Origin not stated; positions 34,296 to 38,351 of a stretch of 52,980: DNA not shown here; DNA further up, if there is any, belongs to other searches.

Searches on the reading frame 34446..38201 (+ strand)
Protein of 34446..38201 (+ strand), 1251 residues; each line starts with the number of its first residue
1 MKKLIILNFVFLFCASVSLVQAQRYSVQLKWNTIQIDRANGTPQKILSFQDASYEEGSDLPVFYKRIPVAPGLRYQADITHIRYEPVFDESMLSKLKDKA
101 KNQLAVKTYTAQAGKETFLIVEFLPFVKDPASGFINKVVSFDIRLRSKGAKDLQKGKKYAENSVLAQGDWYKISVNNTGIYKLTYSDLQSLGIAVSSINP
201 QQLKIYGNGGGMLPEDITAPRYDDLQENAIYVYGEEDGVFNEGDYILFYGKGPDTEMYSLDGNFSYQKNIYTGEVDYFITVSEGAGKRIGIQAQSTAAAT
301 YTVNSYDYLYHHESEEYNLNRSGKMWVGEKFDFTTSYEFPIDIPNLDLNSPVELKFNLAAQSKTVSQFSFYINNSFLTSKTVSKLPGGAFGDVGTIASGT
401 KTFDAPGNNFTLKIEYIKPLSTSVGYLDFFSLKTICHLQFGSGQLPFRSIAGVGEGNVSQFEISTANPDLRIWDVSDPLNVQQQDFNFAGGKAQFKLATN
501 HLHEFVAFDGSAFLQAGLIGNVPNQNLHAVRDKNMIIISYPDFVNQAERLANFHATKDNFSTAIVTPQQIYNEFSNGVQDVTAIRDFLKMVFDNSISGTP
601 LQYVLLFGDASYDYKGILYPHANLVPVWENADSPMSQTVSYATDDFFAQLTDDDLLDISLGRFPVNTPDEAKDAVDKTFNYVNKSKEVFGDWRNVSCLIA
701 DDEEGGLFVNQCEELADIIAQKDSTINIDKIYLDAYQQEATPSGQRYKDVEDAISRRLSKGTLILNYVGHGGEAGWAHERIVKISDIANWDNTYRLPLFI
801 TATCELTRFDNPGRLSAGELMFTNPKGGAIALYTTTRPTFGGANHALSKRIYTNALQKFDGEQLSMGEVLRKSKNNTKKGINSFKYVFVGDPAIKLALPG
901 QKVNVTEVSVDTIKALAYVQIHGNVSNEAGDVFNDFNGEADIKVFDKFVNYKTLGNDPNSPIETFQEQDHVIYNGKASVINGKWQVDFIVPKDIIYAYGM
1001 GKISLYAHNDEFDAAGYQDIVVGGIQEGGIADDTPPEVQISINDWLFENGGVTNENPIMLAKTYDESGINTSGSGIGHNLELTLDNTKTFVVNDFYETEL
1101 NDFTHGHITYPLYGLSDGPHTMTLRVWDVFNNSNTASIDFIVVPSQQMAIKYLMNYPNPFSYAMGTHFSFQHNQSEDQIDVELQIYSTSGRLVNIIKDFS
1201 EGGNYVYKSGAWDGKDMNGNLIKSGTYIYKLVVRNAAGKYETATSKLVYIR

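Call 62: search_protein_families(library=pfam, proteins=[window:34446-38201:+], max_evalue=0.0001)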
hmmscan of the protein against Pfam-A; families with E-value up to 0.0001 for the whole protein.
window:34446-38201:+ (1251 aa): 1 family
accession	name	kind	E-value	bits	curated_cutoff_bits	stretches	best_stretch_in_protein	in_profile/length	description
PF01364.23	Peptidase_C25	-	6.9e-105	351.8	23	1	535-896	1-374/374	Peptidase family C25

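Call 78: search_protein_families(library=ncbifam, proteins=[window:34446-38201:+], max_evalue=0.00001)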
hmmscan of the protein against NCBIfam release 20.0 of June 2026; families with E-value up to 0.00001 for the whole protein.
window:34446-38201:+ (1251 aa): 3 families
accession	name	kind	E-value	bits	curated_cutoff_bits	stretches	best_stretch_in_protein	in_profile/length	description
NF033707.1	T9SS_sortase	equivalog_domain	0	1230.8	420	1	164-1249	1-1094/1095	type IX secretion system sortase PorU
NF052324.1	PorU_rel_Nterm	equivalog_domain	4.2e-51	174.1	450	1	169-897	31-766/879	putative type IX secretion system sortase PorU2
NF052318.1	T9SS_sortase_N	equivalog_domain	2.7e-17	63.2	40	1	1-143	1-139/140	type IX secretion system sortase PorU, long form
